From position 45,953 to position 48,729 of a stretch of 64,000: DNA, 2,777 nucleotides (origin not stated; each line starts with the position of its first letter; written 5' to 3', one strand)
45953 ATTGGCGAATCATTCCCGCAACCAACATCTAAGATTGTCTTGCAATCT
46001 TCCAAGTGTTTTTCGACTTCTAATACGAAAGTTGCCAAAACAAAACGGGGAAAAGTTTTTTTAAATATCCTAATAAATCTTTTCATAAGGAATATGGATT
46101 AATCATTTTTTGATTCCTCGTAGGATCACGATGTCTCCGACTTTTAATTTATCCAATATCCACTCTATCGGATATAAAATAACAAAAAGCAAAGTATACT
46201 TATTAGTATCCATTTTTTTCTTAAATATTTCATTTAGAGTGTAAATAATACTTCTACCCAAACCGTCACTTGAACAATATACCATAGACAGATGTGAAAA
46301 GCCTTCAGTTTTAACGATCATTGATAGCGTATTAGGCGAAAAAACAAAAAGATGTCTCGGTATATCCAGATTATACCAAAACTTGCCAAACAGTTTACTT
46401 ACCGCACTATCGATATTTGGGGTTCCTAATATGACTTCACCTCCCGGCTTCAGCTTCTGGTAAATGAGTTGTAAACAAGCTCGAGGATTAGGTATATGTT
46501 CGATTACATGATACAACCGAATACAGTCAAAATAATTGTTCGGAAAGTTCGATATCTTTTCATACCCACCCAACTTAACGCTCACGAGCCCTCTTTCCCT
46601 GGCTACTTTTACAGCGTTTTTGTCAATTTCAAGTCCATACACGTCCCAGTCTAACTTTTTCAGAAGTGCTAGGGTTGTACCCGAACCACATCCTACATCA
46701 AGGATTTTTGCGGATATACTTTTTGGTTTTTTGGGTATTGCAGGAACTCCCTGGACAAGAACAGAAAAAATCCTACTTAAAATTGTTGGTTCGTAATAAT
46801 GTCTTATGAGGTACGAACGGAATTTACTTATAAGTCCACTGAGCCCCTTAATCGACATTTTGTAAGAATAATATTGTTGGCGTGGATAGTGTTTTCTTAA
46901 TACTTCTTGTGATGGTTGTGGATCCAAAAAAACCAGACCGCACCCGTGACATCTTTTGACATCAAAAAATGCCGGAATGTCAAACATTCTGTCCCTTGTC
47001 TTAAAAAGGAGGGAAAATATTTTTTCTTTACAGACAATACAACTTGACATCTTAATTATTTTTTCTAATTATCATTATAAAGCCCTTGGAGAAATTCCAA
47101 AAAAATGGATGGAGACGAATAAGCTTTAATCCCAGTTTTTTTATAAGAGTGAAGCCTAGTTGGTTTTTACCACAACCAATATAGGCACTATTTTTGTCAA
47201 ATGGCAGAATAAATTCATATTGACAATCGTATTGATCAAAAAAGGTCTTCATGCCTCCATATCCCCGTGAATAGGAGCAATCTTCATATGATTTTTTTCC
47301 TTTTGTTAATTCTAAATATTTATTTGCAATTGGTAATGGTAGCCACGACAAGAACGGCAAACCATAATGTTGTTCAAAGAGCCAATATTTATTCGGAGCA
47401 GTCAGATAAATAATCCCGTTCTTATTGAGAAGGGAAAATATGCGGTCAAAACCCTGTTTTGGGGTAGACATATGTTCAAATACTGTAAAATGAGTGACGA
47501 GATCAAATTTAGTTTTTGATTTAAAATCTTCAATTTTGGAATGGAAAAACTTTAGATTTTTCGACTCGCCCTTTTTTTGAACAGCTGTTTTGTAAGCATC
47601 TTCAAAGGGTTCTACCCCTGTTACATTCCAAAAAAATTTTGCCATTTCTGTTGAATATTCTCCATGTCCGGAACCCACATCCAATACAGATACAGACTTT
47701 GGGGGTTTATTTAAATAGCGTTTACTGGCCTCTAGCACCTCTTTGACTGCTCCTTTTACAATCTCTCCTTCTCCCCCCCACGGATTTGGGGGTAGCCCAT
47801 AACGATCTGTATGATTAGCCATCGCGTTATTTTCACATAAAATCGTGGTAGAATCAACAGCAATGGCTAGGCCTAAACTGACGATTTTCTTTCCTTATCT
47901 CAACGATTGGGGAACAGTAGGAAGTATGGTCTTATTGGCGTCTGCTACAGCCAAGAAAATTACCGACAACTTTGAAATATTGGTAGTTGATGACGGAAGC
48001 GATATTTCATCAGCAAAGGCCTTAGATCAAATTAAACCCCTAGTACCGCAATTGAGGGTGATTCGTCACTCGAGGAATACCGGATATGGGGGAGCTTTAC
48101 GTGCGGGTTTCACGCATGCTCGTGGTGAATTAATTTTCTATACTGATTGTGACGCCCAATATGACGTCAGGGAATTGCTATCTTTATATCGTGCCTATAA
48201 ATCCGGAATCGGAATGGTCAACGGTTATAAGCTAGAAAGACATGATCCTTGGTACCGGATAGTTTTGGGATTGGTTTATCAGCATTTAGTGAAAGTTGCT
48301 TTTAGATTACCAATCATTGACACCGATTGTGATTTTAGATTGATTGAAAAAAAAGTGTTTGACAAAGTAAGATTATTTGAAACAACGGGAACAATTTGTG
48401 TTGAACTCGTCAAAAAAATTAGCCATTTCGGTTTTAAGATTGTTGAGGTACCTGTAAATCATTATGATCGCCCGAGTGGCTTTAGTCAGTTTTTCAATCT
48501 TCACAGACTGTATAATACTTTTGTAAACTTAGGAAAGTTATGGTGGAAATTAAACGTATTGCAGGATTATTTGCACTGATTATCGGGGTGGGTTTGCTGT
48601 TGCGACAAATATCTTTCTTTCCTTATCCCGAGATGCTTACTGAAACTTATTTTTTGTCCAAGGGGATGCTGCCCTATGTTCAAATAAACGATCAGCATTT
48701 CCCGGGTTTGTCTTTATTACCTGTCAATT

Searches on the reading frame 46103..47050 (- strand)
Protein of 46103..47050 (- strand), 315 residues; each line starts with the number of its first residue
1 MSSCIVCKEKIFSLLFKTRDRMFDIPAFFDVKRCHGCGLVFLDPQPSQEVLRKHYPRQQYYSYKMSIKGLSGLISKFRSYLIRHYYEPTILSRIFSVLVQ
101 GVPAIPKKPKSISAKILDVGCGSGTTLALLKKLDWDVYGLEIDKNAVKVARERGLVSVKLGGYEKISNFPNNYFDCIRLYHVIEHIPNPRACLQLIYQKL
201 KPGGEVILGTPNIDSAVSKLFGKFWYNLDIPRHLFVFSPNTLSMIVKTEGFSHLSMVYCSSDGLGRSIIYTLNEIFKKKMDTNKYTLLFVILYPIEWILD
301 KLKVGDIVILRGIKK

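Call 11: search_protein_families(library=pfam, proteins=[window:46103-47050:-], max_evalue=0.001)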
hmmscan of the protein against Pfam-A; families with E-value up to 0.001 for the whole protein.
window:46103-47050:- (315 aa): 8 families
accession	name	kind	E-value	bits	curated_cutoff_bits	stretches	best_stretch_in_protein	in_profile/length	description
PF13489.12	Methyltransf_23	-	1.6e-24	87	27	1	112-252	22-160/164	Methyltransferase domain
PF08241.18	Methyltransf_11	-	2e-18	67.2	21.2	1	117-207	1-94/95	Methyltransferase domain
PF13847.12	Methyltransf_31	-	1.1e-14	54.8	27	1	114-217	5-118/145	Methyltransferase domain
PF13649.12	Methyltransf_25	-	1.6e-14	54.7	27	1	116-204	1-97/97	Methyltransferase domain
PF08242.18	Methyltransf_12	-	3e-14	54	30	1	117-205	1-97/98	Methyltransferase domain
PF07021.18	MetW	-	2.8e-11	43.8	21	1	114-213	15-112/193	Methionine biosynthesis protein MetW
PF01209.24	Ubie_methyltran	-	0.00013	21.9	20.1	1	113-207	48-150/233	ubiE/COQ5 methyltransferase family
PF02353.26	CMAS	-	0.00093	19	27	0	115-210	65-166/273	Mycolic acid cyclopropane synthetase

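Call 89: search_protein_families(library=ncbifam, proteins=[window:46103-47050:-], max_evalue=0.001)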
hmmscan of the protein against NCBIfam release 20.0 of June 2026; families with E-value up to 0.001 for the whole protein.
window:46103-47050:- (315 aa): 22 families
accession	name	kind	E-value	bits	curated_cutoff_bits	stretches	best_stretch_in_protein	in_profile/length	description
TIGR01983.1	UbiG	equivalog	1.1e-13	51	102.95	1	112-214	49-157/228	bifunctional 2-polyprenyl-6-hydroxyphenol methylase/3-demethylubiquinol 3-O-methyltransferase UbiG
NF045667.1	MTase_DVU1556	equivalog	1.4e-11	44.3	155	1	113-208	23-119/213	DVU_1556 family methyltransferase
TIGR02081.1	metW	equivalog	1.6e-11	44.2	189.5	1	114-212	15-111/194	methionine biosynthesis protein MetW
NF043040.1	corrin_prot_MT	hypoth_equivalog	4.3e-07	29.6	180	1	113-208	42-147/216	corrinoid protein-associated methyltransferase CpaM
NF001244.0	PRK00216.1-5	equivalog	1.1e-06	28.1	216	1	111-227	47-173/236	bifunctional demethylmenaquinone methyltransferase/2-methoxy-6-polyprenyl-1,4-benzoquinol methylase UbiE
TIGR02072.1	BioC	equivalog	1.8e-06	27.9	184.95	1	105-210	27-134/244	malonyl-ACP O-methyltransferase BioC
NF041536.1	ArsM_DUF2284_UU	exception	2.7e-06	26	575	1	114-209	78-181/459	arsenite methyltransferase/DUF2284 domain selenoprotein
NF011650.0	PRK15068.1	equivalog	7.4e-06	25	209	1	115-258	125-275/324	tRNA 5-methoxyuridine(34)/uridine 5-oxyacetic acid(34) synthase CmoB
TIGR03534.1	RF_mod_PrmC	equivalog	9.9e-06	25.2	199.1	1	109-152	85-130/253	peptide chain release factor N(5)-glutamine methyltransferase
TIGR00452.1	TIGR00452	equivalog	1.3e-05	24.2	275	1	115-258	120-269/316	tRNA 5-methoxyuridine(34)/uridine 5-oxyacetic acid(34) synthase CmoB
NF045882.1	PLipidMtase_Leg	equivalog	2.1e-05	24.4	390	1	87-208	17-143/207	phospholipid N-methyltransferase PmtA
TIGR01934.1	MenG_MenH_UbiE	subfamily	3.5e-05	23.2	158.35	1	112-232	39-166/223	ubiquinone/menaquinone biosynthesis methyltransferase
NF011529.0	PRK14968.1-3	equivalog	9e-05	22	162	1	113-177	35-95/198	putative methyltransferase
TIGR04074.1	bacter_Hen1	equivalog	0.00012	20.7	340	0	113-215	283-398/462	3' terminal RNA ribose 2'-O-methyltransferase Hen1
NF001243.0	PRK00216.1-4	equivalog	0.00016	21.1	235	1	114-207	49-150/237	demethylmenaquinone methyltransferase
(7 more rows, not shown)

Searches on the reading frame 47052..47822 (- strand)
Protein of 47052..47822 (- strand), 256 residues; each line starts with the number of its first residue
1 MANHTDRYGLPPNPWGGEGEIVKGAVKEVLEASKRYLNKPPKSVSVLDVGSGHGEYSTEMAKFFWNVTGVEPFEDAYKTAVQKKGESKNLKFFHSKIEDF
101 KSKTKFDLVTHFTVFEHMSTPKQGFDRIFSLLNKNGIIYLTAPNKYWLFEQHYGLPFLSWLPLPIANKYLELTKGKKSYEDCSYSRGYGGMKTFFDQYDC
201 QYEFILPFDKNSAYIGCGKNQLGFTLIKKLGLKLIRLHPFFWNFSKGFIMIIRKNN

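Call 11: search_protein_families(library=pfam, proteins=[window:47052-47822:-], max_evalue=0.001)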
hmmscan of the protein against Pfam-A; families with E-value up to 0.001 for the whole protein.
window:47052-47822:- (256 aa): 7 families
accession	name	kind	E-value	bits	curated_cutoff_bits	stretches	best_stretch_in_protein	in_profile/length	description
PF13489.12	Methyltransf_23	-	9.3e-18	64.9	27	1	33-158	13-130/164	Methyltransferase domain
PF08241.18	Methyltransf_11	-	2.5e-14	54.1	21.2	1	47-139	1-94/95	Methyltransferase domain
PF13847.12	Methyltransf_31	-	3.3e-14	53.2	27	1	43-151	4-121/145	Methyltransferase domain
PF08242.18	Methyltransf_12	-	1.1e-13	52.1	30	1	47-138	1-98/98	Methyltransferase domain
PF13649.12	Methyltransf_25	-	4.1e-13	50.3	27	1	46-136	1-97/97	Methyltransferase domain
PF05219.18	DREV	-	2.4e-05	24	26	1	28-138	80-184/265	DREV methyltransferase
PF02353.26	CMAS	-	0.00049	19.9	27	1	45-140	65-164/273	Mycolic acid cyclopropane synthetase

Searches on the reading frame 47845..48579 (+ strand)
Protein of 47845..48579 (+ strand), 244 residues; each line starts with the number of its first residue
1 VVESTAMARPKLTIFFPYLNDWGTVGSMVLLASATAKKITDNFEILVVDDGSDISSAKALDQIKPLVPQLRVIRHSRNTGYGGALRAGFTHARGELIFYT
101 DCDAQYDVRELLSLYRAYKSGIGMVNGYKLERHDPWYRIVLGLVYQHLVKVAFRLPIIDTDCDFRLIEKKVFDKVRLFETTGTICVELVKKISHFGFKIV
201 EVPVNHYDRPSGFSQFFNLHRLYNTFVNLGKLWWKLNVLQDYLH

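Call 11: search_protein_families(library=pfam, proteins=[window:47845-48579:+], max_evalue=0.001)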
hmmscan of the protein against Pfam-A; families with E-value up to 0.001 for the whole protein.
window:47845-48579:+ (244 aa): 2 families
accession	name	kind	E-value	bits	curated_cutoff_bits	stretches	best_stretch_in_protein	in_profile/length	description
PF00535.33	Glycos_transf_2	-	1.2e-19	71.3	23.3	1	33-175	19-167/168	Glycosyl transferase family 2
PF10111.15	Glyco_tranf_2_2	-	0.00028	20.9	27.3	1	39-104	26-92/276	Glycosyltransferase like family 2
